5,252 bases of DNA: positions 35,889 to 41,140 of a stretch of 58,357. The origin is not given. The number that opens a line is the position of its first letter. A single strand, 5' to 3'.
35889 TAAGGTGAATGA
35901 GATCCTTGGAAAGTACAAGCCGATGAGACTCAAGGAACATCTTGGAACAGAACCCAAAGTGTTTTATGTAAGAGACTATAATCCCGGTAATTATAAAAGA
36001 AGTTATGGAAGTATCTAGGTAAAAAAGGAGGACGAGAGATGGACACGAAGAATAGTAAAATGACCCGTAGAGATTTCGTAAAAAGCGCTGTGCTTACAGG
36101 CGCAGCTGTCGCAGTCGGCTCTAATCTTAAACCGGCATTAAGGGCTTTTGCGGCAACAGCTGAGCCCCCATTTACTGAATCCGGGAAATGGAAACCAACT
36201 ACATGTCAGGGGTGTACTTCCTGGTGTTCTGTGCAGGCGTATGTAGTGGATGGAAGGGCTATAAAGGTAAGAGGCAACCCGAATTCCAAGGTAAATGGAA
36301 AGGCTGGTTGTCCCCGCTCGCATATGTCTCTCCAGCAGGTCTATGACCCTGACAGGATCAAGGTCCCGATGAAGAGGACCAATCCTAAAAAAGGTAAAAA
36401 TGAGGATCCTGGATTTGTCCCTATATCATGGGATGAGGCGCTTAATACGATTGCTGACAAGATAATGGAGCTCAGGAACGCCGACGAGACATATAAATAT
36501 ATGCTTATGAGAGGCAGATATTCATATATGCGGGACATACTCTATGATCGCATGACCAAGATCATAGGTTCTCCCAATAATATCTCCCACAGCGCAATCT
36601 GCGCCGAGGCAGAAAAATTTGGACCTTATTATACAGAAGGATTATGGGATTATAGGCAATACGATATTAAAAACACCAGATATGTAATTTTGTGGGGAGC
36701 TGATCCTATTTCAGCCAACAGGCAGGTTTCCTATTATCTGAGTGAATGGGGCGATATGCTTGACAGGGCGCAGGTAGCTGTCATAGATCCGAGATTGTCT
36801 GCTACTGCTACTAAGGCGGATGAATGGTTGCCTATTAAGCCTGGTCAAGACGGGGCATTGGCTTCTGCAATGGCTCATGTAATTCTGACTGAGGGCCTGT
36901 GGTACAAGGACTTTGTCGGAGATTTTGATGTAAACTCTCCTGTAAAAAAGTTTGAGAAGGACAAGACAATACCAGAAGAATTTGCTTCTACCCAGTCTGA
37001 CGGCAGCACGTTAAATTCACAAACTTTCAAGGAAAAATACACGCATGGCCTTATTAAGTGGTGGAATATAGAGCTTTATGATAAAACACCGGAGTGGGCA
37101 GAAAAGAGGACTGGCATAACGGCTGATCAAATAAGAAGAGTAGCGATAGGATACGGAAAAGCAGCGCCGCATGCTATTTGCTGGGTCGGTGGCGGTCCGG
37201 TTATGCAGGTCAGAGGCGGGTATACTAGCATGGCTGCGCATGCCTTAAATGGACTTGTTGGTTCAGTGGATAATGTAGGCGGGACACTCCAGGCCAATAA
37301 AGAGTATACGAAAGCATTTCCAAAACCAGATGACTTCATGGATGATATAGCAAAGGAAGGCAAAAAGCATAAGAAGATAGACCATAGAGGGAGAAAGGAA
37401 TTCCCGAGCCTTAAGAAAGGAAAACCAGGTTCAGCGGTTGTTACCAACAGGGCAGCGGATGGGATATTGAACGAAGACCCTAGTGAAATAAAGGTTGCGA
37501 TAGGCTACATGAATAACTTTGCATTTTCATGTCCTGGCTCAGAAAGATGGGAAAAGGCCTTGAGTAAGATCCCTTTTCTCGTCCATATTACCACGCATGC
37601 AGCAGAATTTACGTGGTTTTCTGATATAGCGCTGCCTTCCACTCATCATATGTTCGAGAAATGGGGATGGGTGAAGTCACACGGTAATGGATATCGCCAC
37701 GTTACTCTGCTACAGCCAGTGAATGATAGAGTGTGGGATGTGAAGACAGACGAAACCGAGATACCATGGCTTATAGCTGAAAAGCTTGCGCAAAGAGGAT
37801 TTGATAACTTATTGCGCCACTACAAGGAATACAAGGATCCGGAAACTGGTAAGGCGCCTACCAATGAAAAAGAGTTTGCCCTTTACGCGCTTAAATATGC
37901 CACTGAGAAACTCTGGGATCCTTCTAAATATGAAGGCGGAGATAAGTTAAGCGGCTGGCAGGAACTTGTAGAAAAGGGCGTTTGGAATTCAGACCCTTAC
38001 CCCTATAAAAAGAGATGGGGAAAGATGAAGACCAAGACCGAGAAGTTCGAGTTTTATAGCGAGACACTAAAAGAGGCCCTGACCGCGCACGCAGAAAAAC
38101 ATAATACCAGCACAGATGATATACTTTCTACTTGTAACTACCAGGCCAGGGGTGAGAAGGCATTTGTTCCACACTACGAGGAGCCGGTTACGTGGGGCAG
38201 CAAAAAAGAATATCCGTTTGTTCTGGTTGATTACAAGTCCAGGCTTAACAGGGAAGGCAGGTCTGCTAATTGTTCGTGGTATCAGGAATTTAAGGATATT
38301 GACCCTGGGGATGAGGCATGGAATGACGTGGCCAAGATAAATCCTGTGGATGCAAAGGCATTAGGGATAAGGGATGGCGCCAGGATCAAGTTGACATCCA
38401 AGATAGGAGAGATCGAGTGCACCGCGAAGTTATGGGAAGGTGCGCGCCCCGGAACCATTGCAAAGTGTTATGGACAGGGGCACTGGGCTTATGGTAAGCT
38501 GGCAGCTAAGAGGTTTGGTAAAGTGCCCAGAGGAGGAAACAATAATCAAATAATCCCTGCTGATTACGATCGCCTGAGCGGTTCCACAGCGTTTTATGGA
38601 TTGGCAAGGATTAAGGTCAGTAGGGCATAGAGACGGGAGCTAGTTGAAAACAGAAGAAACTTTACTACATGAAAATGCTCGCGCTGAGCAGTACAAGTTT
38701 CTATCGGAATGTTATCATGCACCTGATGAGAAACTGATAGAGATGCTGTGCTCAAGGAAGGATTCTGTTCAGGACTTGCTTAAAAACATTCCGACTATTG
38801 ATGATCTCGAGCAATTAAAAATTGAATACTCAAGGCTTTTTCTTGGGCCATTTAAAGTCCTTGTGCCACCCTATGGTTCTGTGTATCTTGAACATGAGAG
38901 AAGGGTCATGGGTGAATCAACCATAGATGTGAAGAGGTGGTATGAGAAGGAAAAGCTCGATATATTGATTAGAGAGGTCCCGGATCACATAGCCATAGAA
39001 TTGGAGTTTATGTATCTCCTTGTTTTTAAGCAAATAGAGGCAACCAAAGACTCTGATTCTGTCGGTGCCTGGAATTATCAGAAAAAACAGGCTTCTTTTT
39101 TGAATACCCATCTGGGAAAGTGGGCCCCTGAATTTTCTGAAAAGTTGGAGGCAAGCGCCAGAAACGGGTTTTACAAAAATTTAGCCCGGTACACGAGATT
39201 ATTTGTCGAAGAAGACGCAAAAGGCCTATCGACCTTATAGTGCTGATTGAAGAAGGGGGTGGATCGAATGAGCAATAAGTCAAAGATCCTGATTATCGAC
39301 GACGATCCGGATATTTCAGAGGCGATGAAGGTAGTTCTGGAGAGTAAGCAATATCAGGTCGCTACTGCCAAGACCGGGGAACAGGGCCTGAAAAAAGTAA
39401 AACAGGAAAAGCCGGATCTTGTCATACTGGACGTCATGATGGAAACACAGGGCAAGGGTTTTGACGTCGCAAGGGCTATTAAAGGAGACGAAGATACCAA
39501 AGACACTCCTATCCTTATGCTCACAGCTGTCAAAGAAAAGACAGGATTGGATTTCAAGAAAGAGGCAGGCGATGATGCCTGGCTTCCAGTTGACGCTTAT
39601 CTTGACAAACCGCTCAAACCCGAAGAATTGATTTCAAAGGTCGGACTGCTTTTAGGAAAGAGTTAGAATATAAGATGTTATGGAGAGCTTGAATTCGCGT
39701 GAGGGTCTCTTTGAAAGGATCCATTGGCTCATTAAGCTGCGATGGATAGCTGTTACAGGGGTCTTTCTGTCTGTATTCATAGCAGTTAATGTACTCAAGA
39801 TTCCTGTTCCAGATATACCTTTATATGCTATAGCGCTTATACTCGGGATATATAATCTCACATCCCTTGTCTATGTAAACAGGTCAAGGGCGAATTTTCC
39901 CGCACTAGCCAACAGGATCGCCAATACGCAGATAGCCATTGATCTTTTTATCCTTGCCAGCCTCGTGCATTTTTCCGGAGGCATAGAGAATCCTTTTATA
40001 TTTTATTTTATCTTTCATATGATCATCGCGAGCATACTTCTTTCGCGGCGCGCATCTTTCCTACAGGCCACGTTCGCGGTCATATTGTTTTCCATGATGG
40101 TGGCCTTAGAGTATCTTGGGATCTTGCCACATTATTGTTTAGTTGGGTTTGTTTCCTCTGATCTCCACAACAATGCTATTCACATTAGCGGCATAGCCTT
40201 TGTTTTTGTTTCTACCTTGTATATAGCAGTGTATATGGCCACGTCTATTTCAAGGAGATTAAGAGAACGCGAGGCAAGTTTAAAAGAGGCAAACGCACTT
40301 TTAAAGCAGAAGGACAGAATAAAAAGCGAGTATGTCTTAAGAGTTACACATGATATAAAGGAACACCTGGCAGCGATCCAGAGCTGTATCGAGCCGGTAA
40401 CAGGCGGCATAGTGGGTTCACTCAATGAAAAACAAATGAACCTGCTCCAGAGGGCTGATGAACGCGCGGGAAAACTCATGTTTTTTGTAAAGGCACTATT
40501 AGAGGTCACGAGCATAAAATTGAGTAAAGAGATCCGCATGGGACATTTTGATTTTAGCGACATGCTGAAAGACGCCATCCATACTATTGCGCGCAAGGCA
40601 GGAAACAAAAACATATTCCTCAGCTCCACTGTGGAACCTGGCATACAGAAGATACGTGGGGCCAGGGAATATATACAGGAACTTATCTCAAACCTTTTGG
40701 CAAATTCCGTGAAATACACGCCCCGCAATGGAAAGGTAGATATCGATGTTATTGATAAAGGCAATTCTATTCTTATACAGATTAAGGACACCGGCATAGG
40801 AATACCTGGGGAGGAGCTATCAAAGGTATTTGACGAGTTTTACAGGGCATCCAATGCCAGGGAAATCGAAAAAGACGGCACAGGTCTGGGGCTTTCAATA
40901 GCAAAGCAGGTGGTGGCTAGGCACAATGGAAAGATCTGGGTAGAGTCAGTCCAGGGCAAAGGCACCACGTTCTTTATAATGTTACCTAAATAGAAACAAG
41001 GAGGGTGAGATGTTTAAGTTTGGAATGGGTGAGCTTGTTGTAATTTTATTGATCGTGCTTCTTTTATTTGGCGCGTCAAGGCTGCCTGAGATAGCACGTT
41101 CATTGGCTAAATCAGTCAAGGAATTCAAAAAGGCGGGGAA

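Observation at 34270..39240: Mo-bisPGD respiratory complex with ArrA/ArxA-type active-site spacing but inverted C-B-A-D gene order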

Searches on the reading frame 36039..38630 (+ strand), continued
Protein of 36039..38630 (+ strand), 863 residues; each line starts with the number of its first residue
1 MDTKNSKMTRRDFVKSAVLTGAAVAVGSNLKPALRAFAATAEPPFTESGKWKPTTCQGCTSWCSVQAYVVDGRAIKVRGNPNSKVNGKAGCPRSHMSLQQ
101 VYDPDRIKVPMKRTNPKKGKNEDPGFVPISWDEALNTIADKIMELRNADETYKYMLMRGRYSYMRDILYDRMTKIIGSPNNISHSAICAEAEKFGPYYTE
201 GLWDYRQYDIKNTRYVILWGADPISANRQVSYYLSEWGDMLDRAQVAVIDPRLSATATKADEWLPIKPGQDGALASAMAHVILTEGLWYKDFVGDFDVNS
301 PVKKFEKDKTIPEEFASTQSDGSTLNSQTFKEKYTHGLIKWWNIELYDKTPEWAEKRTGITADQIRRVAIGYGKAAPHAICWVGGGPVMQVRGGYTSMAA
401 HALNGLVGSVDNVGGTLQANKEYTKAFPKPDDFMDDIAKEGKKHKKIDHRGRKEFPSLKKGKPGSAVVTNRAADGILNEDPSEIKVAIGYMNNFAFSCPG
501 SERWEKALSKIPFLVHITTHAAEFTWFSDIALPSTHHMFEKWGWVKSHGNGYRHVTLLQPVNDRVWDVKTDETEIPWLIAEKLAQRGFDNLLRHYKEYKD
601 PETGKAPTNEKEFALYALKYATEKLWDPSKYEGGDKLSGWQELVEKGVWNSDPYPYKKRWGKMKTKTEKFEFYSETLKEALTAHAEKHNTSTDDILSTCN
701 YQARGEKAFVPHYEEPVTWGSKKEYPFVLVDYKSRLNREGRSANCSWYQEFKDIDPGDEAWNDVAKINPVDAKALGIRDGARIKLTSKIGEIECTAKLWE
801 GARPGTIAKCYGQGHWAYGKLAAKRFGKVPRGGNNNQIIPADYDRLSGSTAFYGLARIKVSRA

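Call 71: fold_search(model_id=the predicted structure, library=pdb)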
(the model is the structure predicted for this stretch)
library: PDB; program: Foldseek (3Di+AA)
matches with E <= 10: 763; with E <= 0.001: 180
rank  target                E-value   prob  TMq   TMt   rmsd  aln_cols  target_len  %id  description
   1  6cz7_C                0.0e+00  1.00  0.91  0.97   2.2       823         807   56  The arsenate respiratory reductase (Arr) complex from Shewanella sp. ANA-3 (released 2018-08-15)
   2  6cz7_A                0.0e+00  1.00  0.90  0.96   2.5       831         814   56  The arsenate respiratory reductase (Arr) complex from Shewanella sp. ANA-3 (released 2018-08-15)
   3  2vpw_A                4.3e-41  1.00  0.70  0.81   5.9       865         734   21  Polysulfide reductase with bound menaquinone (released 2008-06-10)
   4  5e7o_A                2.4e-37  1.00  0.64  0.62   9.3       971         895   19  Crystal structure of the perchlorate reductase PcrAB mutant W461E of PcrA from Azospira suillum PS (released 2016-03-09)
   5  8j83_A                7.7e-37  1.00  0.64  0.61   6.6       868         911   17  Crystal structure of formate dehydrogenase from Methylorubrum extorquens AM1 (released 2023-10-11)
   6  4ydd_C                1.1e-36  1.00  0.64  0.62   7.9       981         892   18  Crystal structure of the perchlorate reductase PcrAB from Azospira suillum PS (released 2016-03-09)
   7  5ch7_C                1.6e-36  1.00  0.63  0.61   8.4       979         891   18  Crystal structure of the perchlorate reductase PcrAB - Phe164 gate switch intermediate - from Azospira suillum PS (released 2016-03-09)
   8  7vw6_A                3.2e-36  1.00  0.64  0.61   7.0       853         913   17  Cryo-EM Structure of Formate Dehydrogenase 1 from Methylorubrum extorquens AM1 (released 2022-06-01)
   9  1fdi                  3.4e-36  1.00  0.62  0.74   7.2       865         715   18  OXIDIZED FORM OF FORMATE DEHYDROGENASE H FROM E. COLI COMPLEXED WITH THE INHIBITOR NITRITE (released 1997-08-20)
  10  4ydd_A                3.6e-36  1.00  0.63  0.61   8.6       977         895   19  Crystal structure of the perchlorate reductase PcrAB from Azospira suillum PS (released 2016-03-09)
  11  5ch7_A                5.6e-36  1.00  0.64  0.62   8.7       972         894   19  Crystal structure of the perchlorate reductase PcrAB - Phe164 gate switch intermediate - from Azospira suillum PS (released 2016-03-09)
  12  9vap_A                2.5e-35  1.00  0.63  0.61  10.2       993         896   17  Cryo-EM structure of formate dehydrogenase from Shewanella oneidensis MR-1 (SoFdhAB) (released 2026-04-08)
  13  2e7z                  7.6e-35  1.00  0.67  0.78   5.1       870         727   18  Acetylene Hydratase from Pelobacter acetylenicus (released 2007-02-27)
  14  2v45                  3.4e-34  1.00  0.59  0.69  10.2       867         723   17  A New Catalytic Mechanism of Periplasmic Nitrate Reductase from Desulfovibrio desulfuricans ATCC 27774 from Crystallogra (released 2008-03-18)
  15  2nap                  4.2e-34  1.00  0.61  0.72   9.7       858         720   17  DISSIMILATORY NITRATE REDUCTASE (NAP) FROM DESULFOVIBRIO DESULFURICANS (released 1999-09-19)
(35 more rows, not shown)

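Call 85: list_cluster_members(proteins=[P0121, P0122, P0123, P0124, P0125, P0127, P0128, P0131, P0156, P0157])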
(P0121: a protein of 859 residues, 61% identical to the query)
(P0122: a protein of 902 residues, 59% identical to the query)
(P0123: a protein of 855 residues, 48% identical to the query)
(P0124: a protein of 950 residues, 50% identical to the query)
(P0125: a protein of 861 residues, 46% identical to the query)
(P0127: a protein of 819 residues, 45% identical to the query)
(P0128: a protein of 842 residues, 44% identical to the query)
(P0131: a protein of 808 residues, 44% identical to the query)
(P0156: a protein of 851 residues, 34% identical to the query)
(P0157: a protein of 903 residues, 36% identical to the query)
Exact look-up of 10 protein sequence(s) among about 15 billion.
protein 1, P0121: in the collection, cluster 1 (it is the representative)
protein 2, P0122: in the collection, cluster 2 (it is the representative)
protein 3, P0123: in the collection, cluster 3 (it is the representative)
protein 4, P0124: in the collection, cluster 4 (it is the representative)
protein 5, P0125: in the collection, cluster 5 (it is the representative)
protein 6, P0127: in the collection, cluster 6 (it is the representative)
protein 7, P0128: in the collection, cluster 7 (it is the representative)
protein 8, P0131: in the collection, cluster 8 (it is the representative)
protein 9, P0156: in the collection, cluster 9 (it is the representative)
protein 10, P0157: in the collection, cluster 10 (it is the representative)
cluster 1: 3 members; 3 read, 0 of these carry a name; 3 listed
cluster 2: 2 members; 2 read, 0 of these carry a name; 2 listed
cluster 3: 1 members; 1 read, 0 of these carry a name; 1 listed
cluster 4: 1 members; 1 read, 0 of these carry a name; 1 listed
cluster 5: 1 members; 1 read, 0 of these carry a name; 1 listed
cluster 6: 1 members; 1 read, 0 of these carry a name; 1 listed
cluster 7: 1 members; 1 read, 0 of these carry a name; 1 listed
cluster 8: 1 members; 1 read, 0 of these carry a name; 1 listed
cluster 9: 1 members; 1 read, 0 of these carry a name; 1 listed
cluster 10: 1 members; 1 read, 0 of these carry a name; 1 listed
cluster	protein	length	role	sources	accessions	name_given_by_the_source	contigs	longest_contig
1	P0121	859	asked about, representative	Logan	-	-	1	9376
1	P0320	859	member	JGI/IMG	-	-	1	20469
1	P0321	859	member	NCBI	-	-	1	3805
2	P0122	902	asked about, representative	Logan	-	-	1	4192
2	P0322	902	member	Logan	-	-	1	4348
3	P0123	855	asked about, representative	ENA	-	-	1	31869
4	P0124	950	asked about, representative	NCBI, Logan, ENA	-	-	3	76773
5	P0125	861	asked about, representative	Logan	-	-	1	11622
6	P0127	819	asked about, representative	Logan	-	-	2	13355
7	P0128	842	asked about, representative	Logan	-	-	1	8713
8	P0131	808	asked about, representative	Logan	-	-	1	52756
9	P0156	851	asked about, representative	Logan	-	-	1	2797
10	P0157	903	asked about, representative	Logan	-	-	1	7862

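Call 86: find_encoding_contigs(protein=P0157, flank=6000, max_places=1)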
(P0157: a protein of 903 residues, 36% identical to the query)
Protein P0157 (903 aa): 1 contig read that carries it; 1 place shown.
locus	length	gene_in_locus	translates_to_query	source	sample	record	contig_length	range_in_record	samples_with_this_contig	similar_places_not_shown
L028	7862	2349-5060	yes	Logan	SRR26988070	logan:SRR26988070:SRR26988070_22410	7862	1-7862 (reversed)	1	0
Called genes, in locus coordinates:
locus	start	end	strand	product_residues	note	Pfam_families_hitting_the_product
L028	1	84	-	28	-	?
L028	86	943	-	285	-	PF12974:Phosphonate-bd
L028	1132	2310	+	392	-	PF13237:Fer4_10 (faint), PF12797:Fer4_2 (faint), PF13187:Fer4_9 (weak), PF13484:Fer4_16 (faint), PF13187:Fer4_9 (weak), PF00037:Fer4 (weak), PF12837:Fer4_6 (weak), PF12838:Fer4_7 (weak), +1 more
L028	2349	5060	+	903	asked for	PF04879:Molybdop_Fe4S4, PF00384:Molybdopterin, PF01568:Molydop_binding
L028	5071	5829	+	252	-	PF12797:Fer4_2 (weak), PF12838:Fer4_7 (faint), PF13187:Fer4_9 (weak), PF13237:Fer4_10 (weak), PF13247:Fer4_11, PF00037:Fer4 (weak), PF12797:Fer4_2 (weak), PF12837:Fer4_6 (weak)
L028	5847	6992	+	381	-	PF03916:NrfD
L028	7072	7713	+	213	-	PF02613:Nitrate_red_del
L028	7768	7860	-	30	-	?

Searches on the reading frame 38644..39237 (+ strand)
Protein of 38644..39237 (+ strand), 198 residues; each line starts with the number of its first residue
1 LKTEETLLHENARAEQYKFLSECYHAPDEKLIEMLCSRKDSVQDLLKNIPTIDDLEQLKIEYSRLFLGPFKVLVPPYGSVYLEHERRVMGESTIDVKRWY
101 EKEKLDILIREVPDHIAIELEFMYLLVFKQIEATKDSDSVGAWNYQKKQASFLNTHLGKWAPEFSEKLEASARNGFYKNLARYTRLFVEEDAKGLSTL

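Call 4: search_protein_families(library=ncbifam, proteins=[window:38644-39237:+], max_evalue=0.001)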
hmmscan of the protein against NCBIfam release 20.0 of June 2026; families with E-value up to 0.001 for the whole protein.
window:38644-39237:+ (198 aa): 5 families
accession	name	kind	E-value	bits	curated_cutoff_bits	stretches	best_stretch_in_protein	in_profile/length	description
NF003442.0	PRK04976.1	equivalog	1.6e-21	77.2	132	1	39-195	54-208/211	molecular chaperone TorD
TIGR03482.1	DMSO_red_II_cha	subfamily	2.3e-20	73.5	152.3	1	12-195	1-192/197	DMSO reductase family type II enzyme chaperone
NF042981.1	EthbenzDh_ebdD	equivalog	1.4e-17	64.1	360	1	12-192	18-212/222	ethylbenzene dehydrogenase subunit delta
NF008632.0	PRK11621.1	equivalog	4.2e-17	62.5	162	1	51-189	65-186/203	Tat proofreading chaperone DmsD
TIGR00684.1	narJ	equivalog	6.6e-05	23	59.35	1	54-134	44-119/152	nitrate reductase molybdenum cofactor assembly chaperone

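Call 5: search_protein_families(library=pfam, proteins=[window:38644-39237:+], max_evalue=0.001)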
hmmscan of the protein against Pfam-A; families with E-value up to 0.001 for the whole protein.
window:38644-39237:+ (198 aa): 1 family
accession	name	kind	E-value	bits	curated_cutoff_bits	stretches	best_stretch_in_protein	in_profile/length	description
PF02613.20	Nitrate_red_del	-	7.3e-30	104.2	22.2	1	49-165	19-135/136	Nitrate reductase delta subunit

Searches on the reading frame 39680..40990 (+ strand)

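Call 18: search_protein_families(library=pfam, proteins=[window:39680-40990:+], max_evalue=0.00001)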
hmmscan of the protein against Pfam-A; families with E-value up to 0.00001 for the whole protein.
window:39680-40990:+ (437 aa): 2 families
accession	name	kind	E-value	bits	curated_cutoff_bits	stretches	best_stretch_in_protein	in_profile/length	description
PF02518.31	HATPase_c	-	1.9e-29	102.8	26.4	1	330-436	4-108/111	Histidine kinase-, DNA gyrase B-, and HSP90-like ATPase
PF25323.1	6TM_PilS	-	8.4e-10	39.1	27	1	10-200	7-188/189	PilS-like transmembrane domain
